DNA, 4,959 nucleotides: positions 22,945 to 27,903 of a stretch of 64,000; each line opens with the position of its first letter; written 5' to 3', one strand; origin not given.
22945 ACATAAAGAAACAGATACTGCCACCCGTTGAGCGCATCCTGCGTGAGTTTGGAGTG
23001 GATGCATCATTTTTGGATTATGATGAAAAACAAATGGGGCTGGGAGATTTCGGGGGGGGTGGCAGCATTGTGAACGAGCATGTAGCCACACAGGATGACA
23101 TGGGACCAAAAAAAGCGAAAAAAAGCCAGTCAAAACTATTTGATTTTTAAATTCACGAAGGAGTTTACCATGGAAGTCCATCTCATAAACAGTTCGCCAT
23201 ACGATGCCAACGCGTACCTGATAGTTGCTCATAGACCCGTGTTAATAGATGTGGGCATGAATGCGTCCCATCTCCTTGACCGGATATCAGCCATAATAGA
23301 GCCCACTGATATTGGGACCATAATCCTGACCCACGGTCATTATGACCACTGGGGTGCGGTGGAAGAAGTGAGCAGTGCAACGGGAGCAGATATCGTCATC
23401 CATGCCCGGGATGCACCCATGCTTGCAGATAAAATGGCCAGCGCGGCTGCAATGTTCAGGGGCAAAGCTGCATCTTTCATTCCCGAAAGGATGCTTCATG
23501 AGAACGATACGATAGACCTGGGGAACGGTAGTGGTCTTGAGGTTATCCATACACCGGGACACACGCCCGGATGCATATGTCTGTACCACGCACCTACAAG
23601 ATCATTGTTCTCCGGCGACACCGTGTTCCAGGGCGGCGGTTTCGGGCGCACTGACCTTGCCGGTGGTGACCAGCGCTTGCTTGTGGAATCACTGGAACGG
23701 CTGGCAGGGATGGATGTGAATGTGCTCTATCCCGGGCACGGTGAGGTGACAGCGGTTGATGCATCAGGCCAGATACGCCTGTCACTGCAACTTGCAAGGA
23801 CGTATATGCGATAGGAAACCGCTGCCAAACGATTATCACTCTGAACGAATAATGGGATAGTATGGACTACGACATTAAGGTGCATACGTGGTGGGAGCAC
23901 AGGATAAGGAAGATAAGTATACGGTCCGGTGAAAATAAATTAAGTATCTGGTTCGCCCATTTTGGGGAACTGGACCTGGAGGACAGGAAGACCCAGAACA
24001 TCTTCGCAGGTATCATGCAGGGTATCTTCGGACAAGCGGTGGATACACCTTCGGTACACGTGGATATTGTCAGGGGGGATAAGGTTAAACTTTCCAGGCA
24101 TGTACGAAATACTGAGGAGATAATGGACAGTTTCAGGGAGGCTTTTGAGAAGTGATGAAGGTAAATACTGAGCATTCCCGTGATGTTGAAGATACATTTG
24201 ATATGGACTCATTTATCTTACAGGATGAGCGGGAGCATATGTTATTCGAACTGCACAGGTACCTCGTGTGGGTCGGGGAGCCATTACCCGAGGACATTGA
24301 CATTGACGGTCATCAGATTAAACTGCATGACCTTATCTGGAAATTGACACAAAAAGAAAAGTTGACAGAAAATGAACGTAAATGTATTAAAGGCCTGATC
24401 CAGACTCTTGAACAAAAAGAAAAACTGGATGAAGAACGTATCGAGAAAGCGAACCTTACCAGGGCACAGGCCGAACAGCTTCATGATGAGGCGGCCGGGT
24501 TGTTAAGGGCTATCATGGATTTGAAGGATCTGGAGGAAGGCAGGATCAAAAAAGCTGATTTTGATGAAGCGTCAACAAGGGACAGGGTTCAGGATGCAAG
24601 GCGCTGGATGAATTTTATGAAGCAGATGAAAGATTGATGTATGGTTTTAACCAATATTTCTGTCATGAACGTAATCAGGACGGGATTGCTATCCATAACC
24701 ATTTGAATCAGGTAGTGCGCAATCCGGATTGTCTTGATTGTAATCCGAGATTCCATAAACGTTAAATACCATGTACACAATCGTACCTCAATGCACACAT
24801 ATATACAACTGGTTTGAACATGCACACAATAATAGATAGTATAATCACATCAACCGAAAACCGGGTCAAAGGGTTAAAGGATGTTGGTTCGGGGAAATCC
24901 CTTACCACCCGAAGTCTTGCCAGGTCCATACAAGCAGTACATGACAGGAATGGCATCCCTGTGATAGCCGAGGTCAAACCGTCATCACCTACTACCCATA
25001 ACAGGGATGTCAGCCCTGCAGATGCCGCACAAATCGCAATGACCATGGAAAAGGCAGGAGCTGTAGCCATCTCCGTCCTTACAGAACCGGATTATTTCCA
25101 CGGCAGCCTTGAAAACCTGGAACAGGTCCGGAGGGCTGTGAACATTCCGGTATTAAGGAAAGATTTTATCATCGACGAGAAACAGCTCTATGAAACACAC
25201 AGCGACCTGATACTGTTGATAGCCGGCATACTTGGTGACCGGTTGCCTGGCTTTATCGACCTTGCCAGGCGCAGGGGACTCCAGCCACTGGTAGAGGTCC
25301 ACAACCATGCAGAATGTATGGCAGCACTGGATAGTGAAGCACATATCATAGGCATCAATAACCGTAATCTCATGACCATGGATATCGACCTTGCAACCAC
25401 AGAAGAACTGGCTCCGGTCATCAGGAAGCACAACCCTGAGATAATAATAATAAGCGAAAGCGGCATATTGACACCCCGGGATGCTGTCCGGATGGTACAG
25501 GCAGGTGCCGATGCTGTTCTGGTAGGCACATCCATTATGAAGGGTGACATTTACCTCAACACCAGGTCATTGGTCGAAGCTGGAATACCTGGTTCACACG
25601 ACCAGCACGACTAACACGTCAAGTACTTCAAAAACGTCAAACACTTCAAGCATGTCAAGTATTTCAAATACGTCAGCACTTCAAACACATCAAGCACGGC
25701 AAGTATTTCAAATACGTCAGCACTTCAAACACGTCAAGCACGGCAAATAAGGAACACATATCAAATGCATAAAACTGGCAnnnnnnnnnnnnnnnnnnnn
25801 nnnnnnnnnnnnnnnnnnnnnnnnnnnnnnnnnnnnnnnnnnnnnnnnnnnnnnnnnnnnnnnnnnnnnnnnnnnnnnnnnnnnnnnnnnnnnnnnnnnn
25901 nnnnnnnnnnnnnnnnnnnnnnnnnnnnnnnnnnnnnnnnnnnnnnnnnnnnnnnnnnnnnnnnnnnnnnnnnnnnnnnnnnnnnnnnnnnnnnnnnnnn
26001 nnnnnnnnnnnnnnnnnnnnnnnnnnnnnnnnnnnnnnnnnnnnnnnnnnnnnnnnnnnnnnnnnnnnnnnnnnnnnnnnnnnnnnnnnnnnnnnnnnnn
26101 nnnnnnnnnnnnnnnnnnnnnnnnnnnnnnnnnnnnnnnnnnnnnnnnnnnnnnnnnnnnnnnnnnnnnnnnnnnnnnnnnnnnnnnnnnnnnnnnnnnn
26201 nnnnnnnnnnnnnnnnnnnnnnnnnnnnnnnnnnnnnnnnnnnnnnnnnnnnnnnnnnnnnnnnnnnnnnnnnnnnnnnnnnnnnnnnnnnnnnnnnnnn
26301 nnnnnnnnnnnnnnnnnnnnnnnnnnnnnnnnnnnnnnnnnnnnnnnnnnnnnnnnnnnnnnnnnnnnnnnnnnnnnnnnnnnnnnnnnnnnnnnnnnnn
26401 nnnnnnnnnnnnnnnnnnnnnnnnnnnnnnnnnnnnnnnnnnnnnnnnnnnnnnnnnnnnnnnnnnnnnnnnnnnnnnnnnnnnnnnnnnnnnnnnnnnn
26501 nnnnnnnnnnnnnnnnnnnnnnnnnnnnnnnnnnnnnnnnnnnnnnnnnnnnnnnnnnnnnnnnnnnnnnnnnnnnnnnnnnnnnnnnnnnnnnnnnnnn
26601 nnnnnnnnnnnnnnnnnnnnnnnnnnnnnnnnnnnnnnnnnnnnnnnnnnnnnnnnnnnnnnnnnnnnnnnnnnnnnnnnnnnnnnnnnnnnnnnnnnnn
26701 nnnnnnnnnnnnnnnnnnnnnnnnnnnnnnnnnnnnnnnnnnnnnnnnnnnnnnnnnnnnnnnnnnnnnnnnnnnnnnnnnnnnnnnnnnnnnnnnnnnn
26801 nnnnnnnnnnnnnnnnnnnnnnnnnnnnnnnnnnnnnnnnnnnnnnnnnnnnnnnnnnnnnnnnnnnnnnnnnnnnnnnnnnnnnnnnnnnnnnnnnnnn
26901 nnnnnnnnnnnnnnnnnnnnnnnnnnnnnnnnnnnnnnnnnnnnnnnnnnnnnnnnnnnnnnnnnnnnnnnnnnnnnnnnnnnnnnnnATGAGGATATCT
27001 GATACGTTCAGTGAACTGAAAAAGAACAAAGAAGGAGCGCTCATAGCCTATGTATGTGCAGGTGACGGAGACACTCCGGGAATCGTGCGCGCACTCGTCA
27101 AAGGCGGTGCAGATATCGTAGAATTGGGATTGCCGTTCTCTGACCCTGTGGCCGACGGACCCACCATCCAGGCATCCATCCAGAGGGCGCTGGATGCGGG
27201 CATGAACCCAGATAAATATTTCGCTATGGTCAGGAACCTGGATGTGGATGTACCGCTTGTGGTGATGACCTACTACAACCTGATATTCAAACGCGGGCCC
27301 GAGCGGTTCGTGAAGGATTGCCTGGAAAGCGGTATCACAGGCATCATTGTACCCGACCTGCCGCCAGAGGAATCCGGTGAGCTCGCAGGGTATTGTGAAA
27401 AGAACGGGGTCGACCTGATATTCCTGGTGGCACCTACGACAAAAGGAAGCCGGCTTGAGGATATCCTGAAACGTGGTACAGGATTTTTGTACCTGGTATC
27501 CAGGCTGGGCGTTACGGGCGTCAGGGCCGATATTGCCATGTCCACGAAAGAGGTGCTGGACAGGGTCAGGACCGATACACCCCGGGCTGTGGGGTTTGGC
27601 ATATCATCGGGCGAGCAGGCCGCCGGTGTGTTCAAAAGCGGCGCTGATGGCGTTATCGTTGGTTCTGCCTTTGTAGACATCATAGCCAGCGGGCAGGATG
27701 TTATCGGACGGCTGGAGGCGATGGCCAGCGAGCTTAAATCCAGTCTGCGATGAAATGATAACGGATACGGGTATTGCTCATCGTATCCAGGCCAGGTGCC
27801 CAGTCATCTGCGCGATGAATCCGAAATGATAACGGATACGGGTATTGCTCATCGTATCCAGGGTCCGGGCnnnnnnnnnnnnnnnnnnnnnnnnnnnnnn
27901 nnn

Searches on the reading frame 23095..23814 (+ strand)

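Call 36: search_protein_families(library=pfam, proteins=[window:23095-23814:+], max_evalue=0.00001)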
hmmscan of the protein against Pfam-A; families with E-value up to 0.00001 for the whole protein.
window:23095-23814:+ (239 aa): 2 families
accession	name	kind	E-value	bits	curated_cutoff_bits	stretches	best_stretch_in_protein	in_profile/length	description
PF00753.33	Lactamase_B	-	1.5e-32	113.5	22.7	1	37-215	5-196/196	Metallo-beta-lactamase superfamily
PF19583.5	ODP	-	1.3e-11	45.1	27.2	1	37-176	2-136/194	ODP family beta lactamase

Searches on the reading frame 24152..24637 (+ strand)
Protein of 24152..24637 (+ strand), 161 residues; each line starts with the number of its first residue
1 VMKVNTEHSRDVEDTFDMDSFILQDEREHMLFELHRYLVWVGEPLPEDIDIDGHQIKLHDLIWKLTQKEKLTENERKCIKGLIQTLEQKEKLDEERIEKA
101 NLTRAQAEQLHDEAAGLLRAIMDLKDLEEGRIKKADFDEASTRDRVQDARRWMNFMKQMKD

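Call 36: search_protein_families(library=pfam, proteins=[window:24152-24637:+], max_evalue=0.00001)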
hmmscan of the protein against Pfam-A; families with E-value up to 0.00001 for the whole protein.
window:24152-24637:+ (161 aa): 1 family
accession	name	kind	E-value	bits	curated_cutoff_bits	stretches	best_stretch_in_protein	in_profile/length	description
PF19101.5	DUF5788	-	8.9e-22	77.6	25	1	24-157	3-131/131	Family of unknown function (DUF5788)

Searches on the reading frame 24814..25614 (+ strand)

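Call 36: search_protein_families(library=pfam, proteins=[window:24814-25614:+], max_evalue=0.00001)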
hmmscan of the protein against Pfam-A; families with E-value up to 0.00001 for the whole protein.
window:24814-25614:+ (266 aa): 2 families
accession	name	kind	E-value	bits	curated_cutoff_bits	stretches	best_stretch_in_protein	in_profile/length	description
PF00218.27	IGPS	-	2.1e-65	220.9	27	1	27-245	29-246/254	Indole-3-glycerol phosphate synthase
PF01180.27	DHO_dh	-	6.4e-06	26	27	0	197-247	228-278/291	Dihydroorotate dehydrogenase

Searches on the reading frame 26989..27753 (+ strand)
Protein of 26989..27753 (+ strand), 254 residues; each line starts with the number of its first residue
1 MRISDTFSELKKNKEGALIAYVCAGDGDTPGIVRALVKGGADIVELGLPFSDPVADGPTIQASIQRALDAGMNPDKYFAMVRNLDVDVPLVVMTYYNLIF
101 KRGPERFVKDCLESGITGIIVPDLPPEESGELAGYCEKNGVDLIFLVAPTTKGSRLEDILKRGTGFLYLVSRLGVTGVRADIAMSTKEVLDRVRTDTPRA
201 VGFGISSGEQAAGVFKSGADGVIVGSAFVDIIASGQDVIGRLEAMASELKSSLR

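Call 36: search_protein_families(library=pfam, proteins=[window:26989-27753:+], max_evalue=0.00001)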
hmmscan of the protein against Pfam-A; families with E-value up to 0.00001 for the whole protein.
window:26989-27753:+ (254 aa): 1 family
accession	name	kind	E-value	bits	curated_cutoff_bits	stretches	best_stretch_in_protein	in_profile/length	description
PF00290.26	Trp_syntA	-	1.2e-84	283.7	27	1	7-247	1-252/259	Tryptophan synthase alpha chain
